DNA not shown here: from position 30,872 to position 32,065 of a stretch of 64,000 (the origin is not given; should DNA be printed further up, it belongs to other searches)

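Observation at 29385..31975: AT-rich three-gene cassette of unknown function inserted between the groESL terminator region and a GATase gene: two membrane proteins plus a Zn-ribbon/SEC-C protein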

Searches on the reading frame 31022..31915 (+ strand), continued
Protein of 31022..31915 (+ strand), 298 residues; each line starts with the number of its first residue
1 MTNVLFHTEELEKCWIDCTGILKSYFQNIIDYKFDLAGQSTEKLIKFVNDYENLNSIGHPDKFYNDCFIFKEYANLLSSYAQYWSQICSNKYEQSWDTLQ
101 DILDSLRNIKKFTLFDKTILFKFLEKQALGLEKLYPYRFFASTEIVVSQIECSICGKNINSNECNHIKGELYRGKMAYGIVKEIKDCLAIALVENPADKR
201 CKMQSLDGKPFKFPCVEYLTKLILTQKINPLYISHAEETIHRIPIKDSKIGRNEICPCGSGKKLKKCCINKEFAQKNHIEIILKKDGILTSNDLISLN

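Call 22: find_related_loci(query=A1, collection=genome_contigs, flank=8000)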
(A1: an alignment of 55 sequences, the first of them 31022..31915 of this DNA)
Query A1 (298 aa) in genome_contigs; peptide patterns used: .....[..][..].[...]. (x = any residue, [..] = any of these).
600 stretches matched a pattern (row limit reached: there are more); 398 encode a relative of the query (tblastn E <= 1e-3); the best 80 are kept; 80 distinct loci.
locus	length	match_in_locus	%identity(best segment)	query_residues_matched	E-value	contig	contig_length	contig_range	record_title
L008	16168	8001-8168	44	215-268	2e-9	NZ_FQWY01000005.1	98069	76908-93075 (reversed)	Thermosyntropha lipolytica DSM 11003, whole genome shotgun sequence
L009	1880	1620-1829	37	188-268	2e-9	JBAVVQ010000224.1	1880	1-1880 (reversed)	MAG: Rhodomicrobium sp. isolate MFD02889_ilm_asm_bin12 k127_35182, whole genome shotgun sequence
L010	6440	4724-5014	35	174-268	5e-9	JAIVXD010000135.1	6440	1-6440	MAG: Anaerolineales bacterium isolate HYP3_US_12_3 NODE_7611_length_6440_cov_1.112150, whole genome shotgun sequence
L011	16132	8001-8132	52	248-291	7e-9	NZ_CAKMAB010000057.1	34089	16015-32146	Paenibacillus pseudetheri strain CIP 111894, whole genome shotgun sequence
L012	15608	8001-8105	54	244-278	2e-8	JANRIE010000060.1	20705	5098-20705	MAG: Hyphomicrobiaceae bacterium isolate bins.201 k141_2529727, whole genome shotgun sequence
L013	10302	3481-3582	59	245-278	2e-8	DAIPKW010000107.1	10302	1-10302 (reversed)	MAG TPA_asm: Thermodesulfobacteriota bacterium isolate CTOTU21550 NODE_2972_length_10302_cov_78.466771, whole genome sho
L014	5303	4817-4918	56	235-268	2e-8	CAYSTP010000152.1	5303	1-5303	MAG TPA_asm: uncultured Pirellulales bacterium isolate binchicken_co89_140 genome assembly, contig: NODE_33867_length_53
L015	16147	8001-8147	44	217-268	3e-8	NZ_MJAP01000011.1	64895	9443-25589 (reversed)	Natronohydrobacter thiooxidans strain AH01 AH01_contig_11, whole genome shotgun sequence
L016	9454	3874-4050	39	220-276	3e-8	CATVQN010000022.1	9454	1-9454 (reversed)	MAG TPA_asm: uncultured Eubacteriales bacterium isolate ERR8263824_bin.4_MetaWRAP_v1.3_MAG genome assembly, contig: ERZ1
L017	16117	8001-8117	62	239-274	4e-8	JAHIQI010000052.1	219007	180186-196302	MAG: Proteobacteria bacterium isolate KR46_Ju.mb.16 KR46_Ju.mb.16_k141_65639, whole genome shotgun sequence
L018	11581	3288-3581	32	189-270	7e-8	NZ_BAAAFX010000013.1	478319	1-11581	Tatumella terrea strain JCM 8887 sequence13, whole genome shotgun sequence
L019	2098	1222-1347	52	234-274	7e-8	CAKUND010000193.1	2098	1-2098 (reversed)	MAG: uncultured Oscillospiraceae bacterium isolate REFINED_METABAT215_TOP10_CONTIGS_1500_ASSEMBLY_K77_MERGED__Hadza_MoBi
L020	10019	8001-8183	46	246-295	8e-8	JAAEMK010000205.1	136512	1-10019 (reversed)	MAG: Desulfobacteraceae bacterium isolate Bse_4 BseG_CONTIG438041, whole genome shotgun sequence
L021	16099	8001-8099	64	244-276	1e-7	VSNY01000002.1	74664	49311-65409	MAG: Lachnospiraceae bacterium isolate SC1140_S46_bin.7 SC1140_S46_SC1140_S46_bin.7_contig_2, whole genome shotgun seque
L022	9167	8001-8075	68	244-268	1e-7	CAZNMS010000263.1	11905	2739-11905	MAG TPA_asm: uncultured Planctomycetaceae bacterium isolate SRP292972_co1_120 genome assembly, contig: NODE_2241_length_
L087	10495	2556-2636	59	243-268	3e-6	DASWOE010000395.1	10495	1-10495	MAG TPA_asm: Rhizomicrobium sp. isolate SMAG_U3432 k141_54526, whole genome shotgun sequence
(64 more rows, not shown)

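Call 24: find_encoding_contigs(protein=P0110, flank=8000, max_places=2)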
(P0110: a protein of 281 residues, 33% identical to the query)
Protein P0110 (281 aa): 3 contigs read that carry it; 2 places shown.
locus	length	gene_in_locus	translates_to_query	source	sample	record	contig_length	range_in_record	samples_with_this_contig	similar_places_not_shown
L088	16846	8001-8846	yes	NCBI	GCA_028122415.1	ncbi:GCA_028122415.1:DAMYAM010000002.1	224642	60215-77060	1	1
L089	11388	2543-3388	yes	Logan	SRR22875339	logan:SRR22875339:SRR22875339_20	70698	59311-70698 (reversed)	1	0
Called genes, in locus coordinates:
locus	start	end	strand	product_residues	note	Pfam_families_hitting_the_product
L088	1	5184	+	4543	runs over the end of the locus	PF07634:RtxA (faint), PF16671:ACD, PF11647:MLD, PF27349:IcsB_M, PF00561:Abhydrolase_1, PF12146:Hydrolase_4, PF12697:Abhydrolase_6 (weak), PF11713:Peptidase_C80, +2 more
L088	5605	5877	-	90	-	PF01381:HTH_3 (weak)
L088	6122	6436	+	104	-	-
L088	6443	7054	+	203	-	-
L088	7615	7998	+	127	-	-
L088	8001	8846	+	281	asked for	-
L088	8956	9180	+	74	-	-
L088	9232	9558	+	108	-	-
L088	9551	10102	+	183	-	-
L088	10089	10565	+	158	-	-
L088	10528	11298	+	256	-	-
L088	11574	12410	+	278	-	PF18628:P2_N, PF25513:P2_C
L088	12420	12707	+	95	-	-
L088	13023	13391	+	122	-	-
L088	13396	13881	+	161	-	-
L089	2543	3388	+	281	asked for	-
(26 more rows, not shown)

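Call 25: find_encoding_contigs(protein=P0075, flank=8000, max_places=2)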
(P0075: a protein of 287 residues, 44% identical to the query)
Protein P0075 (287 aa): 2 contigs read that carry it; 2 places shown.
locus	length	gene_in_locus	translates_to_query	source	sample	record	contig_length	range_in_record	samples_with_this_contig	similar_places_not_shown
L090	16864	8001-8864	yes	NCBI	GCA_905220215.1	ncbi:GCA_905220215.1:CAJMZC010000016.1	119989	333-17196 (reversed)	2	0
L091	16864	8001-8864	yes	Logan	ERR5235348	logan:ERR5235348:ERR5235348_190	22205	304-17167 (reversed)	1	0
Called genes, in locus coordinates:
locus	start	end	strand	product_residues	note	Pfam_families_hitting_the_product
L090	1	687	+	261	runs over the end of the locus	PF02167:Cytochrom_C1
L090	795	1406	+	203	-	PF02798:GST_N, PF13417:GST_N_3, PF22441:CLIC-like_N, PF13409:GST_N_2, PF00043:GST_C (weak)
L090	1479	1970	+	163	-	PF04386:SspB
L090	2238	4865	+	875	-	PF04313:HSDR_N (weak), PF02384:N6_Mtase, PF07669:Eco57I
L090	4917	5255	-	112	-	PF00589:Phage_integrase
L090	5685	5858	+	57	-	PF21217:PaaA2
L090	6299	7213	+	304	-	PF00589:Phage_integrase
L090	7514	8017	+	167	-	-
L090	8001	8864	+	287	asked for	PF02810:SEC-C (weak)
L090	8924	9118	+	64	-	-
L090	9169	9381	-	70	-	PF00665:rve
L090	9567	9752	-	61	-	-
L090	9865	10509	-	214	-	PF00392:GntR, PF07729:FCD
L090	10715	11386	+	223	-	PF00702:Hydrolase, PF13419:HAD_2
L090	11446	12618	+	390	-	PF13609:Porin_4, PF00267:Porin_1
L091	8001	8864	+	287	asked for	PF02810:SEC-C (weak)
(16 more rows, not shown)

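Call 26: predict_structure(alignment_id=A1)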
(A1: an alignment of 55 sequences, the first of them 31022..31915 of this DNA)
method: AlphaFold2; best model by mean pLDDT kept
length: 298 residues; sequences in the alignment: 55
mean_pLDDT: 94.1   pTM: 0.90
mean pLDDT of the five models: 94.1, 93.4, 92.8, 92.7, 92.7
residues with pLDDT >= 90: 265; 70-90: 29; 50-70: 4; < 50: 0
segments of 3 or more residues with pLDDT < 50: none
pLDDT, mean of each block of 10 residues (from residue 1): 85 95 98 98 97 91 97 98 98 97 97 96 97 95 94 97 96 97 96 92 82 95 97 96 83 91 93 93 88 91
secondary structure, 60 per line:
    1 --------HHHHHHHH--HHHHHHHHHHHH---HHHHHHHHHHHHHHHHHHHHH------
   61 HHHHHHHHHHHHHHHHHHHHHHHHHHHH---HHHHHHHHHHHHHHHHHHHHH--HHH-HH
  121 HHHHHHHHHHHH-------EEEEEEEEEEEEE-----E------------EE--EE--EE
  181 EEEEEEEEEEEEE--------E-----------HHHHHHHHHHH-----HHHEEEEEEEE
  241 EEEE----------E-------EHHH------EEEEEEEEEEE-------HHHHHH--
elements in order: H9-16 H19-30 H34-54 H61-88 H92-112 H119-132 E140-152 E179-193 H214-224 E233-244 E273-283 H291-296

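Call 27: search_dna_similar(query=window:31022-31915:+, collection=phages, mode=protein, max_evalue=0.001, max_rows=20)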
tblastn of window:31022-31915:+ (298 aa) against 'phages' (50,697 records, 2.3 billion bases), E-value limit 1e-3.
Records with a match: 7; places in all: 7; records where one place covers at least 80% of the query: 0.
Best place of each record, by identity: <60% 7.
By first word of the organism name: Escherichia 4; Bacteriophage 2; Halorubrum 1.
By host as written in the record: Escherichia coli 4; - 2; Halorubrum coriense 1.
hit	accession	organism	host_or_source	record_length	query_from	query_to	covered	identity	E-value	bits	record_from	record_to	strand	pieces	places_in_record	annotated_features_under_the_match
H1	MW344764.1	Halorubrum virus Humcor2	Halorubrum coriense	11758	60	205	49%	21.3%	8e-5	50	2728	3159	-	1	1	CxxC motif protein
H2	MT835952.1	Bacteriophage sp.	human fecal samples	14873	146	227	28%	34.9%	3e-4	48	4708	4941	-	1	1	record has no annotation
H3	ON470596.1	Escherichia phage vB_EcoM-569R10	Escherichia coli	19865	232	270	13%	50.0%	7e-5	50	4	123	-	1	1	putative protein YecA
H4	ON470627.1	Escherichia phage vB_EcoM-783R5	Escherichia coli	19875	232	270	13%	50.0%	7e-5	50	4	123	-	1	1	putative protein YecA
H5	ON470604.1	Escherichia phage vB_EcoM-720R5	Escherichia coli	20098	232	270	13%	50.0%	7e-5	50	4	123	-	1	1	putative protein YecA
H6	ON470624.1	Escherichia phage vB_EcoM-705R4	Escherichia coli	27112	232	270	13%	50.0%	7e-5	50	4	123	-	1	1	putative protein YecA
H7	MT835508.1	Bacteriophage sp.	human fecal samples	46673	152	199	16%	37.5%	5e-4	47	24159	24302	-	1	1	record has no annotation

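Call 28: search_dna_similar(query=window:31022-31915:+, collection=plasmids, mode=protein, max_evalue=0.001, max_rows=25)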
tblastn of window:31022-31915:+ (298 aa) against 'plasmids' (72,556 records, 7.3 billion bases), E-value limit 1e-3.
Records with a match: 230; places in all: 239; records where one place covers at least 80% of the query: 2.
Best place of each record, by identity: 60-80% 2; <60% 228.
By first word of the organism name: Enterobacter 89; Citrobacter 40; Klebsiella 32; Escherichia 31; Salmonella 16; Raoultella 6; Acinetobacter 4; Rhizobium 2; Hymenobacter 1; Leclercia 1; and 8 more.
By predicted mobility (MOB-suite, as given by PLSDB): conjugative 184; non-mobilizable 33; mobilizable 13.
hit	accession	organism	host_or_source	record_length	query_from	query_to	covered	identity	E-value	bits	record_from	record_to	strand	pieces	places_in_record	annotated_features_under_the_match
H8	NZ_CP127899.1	Acinetobacter sp. SAAs470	cell culture,lake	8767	42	285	82%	26.8%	1e-12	75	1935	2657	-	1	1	zinc chelation protein SecC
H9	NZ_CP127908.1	Acinetobacter sp. SAAs474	cell culture,lake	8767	42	285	82%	26.8%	1e-12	75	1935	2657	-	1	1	zinc chelation protein SecC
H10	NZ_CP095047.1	Hymenobacter cellulosilyticus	single cell,air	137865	74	281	70%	29.2%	1e-15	84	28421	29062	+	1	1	none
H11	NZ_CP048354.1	Raoultella ornithinolytica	cell culture,environment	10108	65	281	73%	25.7%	6e-13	76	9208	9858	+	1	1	hypothetical protein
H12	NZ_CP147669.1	Enterobacter hormaechei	mixed culture,Sichuan-style sausage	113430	65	281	73%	25.7%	7e-13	76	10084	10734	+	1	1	hypothetical protein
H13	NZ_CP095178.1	Enterobacter hormaechei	healthy dog,feces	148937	65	281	73%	25.7%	7e-13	76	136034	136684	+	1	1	hypothetical protein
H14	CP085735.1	Enterobacter cloacae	Homo sapiens,urine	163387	65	281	73%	25.7%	7e-13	76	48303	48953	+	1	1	SecC motif-containing protein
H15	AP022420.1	Klebsiella sp. STW0522-44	-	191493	65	281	73%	25.7%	7e-13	76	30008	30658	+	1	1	hypothetical protein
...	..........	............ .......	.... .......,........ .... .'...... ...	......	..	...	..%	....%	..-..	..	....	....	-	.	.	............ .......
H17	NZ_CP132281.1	Citrobacter youngae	-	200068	65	281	73%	25.7%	7e-13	76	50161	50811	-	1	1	hypothetical protein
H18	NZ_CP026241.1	Citrobacter freundii complex sp. CFNIH9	-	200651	65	281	73%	25.7%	7e-13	76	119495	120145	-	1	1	hypothetical protein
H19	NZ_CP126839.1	Enterobacter hormaechei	Homo sapiens,isolated bacterial ...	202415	65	281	73%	25.7%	7e-13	76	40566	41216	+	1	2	hypothetical protein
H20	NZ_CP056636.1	Citrobacter freundii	culture,Wastewater influent sample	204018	65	281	73%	25.7%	7e-13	76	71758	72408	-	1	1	hypothetical protein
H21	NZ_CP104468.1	Enterobacter hormaechei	Homo sapiens,Genome assembly ...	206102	65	281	73%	25.7%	7e-13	76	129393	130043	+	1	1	hypothetical protein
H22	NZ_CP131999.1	Enterobacter hormaechei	Homo sapiens,urine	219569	65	281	73%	25.7%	7e-13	76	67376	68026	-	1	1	hypothetical protein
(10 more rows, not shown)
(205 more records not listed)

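Call 30: get_annotated_region(hit=H8, flank=4000)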
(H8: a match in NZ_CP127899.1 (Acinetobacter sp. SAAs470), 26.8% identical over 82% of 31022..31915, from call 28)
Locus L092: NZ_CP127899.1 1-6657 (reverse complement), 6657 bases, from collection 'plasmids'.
description: Acinetobacter sp. SAAs470 plasmid p7SAAs470, complete sequence
organism: Acinetobacter sp. SAAs470 (NCBI taxid 3036709)
taxonomy: Bacteria; Pseudomonadota; Gammaproteobacteria; Moraxellales; Moraxellaceae; Acinetobacter; Acinetobacter sp. SAAs470
host: -; source: cell culture,lake; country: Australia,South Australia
typing (MOB-suite, as given by PLSDB): non-mobilizable; replicon rep_cluster_1172
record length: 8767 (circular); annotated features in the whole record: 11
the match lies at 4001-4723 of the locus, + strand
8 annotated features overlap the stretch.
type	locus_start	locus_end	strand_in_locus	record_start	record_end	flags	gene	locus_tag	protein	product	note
CDS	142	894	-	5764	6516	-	-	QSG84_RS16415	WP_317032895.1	nucleotidyl transferase AbiEii/AbiGii toxin family protein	-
CDS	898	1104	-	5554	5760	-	-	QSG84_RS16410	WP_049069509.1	hypothetical protein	-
CDS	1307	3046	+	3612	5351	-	-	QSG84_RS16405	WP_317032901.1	AAA family ATPase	-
CDS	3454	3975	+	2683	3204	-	-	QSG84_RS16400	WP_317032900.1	hypothetical protein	-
CDS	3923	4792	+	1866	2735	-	-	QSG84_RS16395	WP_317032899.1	zinc chelation protein SecC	-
CDS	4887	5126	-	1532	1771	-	-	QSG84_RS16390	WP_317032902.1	hypothetical protein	-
CDS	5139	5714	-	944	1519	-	-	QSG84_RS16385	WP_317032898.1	plasmid replication DNA-binding protein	-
CDS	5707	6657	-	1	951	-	repM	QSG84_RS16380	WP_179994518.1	replication initiation protein RepM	GO:0006270 - DNA replication initiation [Evidence IEA]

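Call 31: get_annotated_region(hit=H14, flank=6000)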
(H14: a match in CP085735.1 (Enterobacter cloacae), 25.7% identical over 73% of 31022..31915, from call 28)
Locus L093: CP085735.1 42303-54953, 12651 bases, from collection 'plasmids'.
description: Enterobacter cloacae strain 58983CZ plasmid p58983CZ_IncFII, complete sequence
organism: Enterobacter cloacae (NCBI taxid 550)
taxonomy: Bacteria; Pseudomonadota; Gammaproteobacteria; Enterobacterales; Enterobacteriaceae; Enterobacter; Enterobacter cloacae
host: -; source: Homo sapiens,urine; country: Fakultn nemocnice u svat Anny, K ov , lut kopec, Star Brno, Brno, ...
typing (MOB-suite, as given by PLSDB): conjugative; replicon IncFIB,IncFII,IncFII; relaxase MOBF; mating-pair formation MPF_T
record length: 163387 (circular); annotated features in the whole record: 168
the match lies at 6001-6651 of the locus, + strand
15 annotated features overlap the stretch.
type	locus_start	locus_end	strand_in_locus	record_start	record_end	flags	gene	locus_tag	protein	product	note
CDS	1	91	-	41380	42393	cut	-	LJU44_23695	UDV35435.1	replication initiation protein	-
CDS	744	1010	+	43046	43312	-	-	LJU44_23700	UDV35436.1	DUF1778 domain-containing protein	-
CDS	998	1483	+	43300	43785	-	-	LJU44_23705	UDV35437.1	GNAT family N-acetyltransferase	-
CDS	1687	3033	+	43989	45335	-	-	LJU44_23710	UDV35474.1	ISNCY-like element ISLad2 family transposase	-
CDS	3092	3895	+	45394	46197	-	-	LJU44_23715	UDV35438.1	hypothetical protein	-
CDS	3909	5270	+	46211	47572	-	-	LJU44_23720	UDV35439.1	FRG domain-containing protein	-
CDS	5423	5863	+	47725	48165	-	-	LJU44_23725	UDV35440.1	hypothetical protein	-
CDS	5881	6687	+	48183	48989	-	-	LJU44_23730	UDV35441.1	SecC motif-containing protein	-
CDS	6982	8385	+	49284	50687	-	-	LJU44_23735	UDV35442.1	ISNCY family transposase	-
CDS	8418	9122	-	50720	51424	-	arsH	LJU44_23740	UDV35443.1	arsenical resistance protein ArsH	-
CDS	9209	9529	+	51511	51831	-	-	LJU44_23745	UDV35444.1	transcriptional regulator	-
CDS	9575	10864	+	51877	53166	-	-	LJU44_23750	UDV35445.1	arsenic transporter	-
CDS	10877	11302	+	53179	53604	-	arsC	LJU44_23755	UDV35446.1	glutaredoxin-dependent arsenate reductase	-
CDS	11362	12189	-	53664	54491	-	-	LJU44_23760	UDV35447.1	universal stress protein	-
CDS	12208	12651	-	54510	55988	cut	-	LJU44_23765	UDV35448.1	SulP family inorganic anion transporter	-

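Call 41: get_annotated_region(hit=H1, flank=6000)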
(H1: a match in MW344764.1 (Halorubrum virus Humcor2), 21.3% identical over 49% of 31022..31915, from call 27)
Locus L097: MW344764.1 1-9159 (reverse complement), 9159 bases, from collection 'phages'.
description: Halorubrum virus Humcor2, complete genome.
organism: Halorubrum virus Humcor2 (NCBI taxid 2809243)
taxonomy: Viruses; Monodnaviria; Trapavirae; Saleviricota; Huolimaviricetes; Haloruvirales; Pleolipoviridae; Alphapleolipovirus
host: Halorubrum coriense; source: -; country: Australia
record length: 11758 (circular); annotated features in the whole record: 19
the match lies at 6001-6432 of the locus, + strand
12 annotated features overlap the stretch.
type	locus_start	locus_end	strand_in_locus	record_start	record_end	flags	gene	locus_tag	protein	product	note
CDS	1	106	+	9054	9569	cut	-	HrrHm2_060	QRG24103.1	hypothetical protein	predicted C-terminal transmembrane domain (Phobius)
CDS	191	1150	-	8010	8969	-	-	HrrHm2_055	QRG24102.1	putative ATPase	similar to ORF8 [Halorubrum pleomorphic virus 2] and ORF7 [Haloarcula hispanica pleomorphic virus 1]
CDS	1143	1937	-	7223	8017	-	-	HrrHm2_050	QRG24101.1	hypothetical protein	similar to ORF6 [Halorubrum pleomorphic virus 2] and ORF7 [Halorubrum pleomorphic virus 6]; two predicted transmembrane ...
CDS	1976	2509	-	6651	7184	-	-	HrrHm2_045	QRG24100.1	hypothetical protein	similar to ORF6 [Halorubrum pleomorphic virus 2]; predicted signal sequence and C-terminal transmembrane domain ...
CDS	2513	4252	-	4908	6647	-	-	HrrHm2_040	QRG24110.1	spike protein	similar to VP5 precursor [Halorubrum pleomorphic virus 6], and VP5 precursor [Halorubrum pleomorphic virus 2]; ...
CDS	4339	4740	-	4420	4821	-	-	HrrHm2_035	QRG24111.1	internal membrane protein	four predicted transmembrane domains (Phobius); similar to internal membrane protein VP4 [Halorubrum pleomorphic virus ...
CDS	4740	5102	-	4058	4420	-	-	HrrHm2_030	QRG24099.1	hypothetical protein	similar to ORF3 [Halorubrum pleomorphic virus 2]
CDS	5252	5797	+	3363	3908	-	-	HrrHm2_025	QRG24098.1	hypothetical protein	-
CDS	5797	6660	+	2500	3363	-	-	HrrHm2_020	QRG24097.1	CxxC motif protein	-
CDS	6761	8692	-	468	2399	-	-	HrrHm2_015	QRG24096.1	putative Rep protein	-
CDS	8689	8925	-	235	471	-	-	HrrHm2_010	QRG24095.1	hypothetical protein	-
CDS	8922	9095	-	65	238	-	-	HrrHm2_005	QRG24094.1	CxxC motif protein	-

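Call 59: search_protein_families(library=phrogs, proteins=[window:31022-31915:+], max_evalue=0.1)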
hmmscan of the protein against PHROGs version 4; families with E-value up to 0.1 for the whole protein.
window:31022-31915:+ (298 aa): 4 families
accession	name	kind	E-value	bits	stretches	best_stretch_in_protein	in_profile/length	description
phrog_16951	-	unknown function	1.2e-08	35.5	1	147-200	142-195/312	-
phrog_24700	-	unknown function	1.5e-07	32.7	1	229-269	179-220/221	-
phrog_2569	-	unknown function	0.016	16.3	1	150-170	5-25/58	-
phrog_30159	-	unknown function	0.018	16.2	1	253-268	47-62/69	-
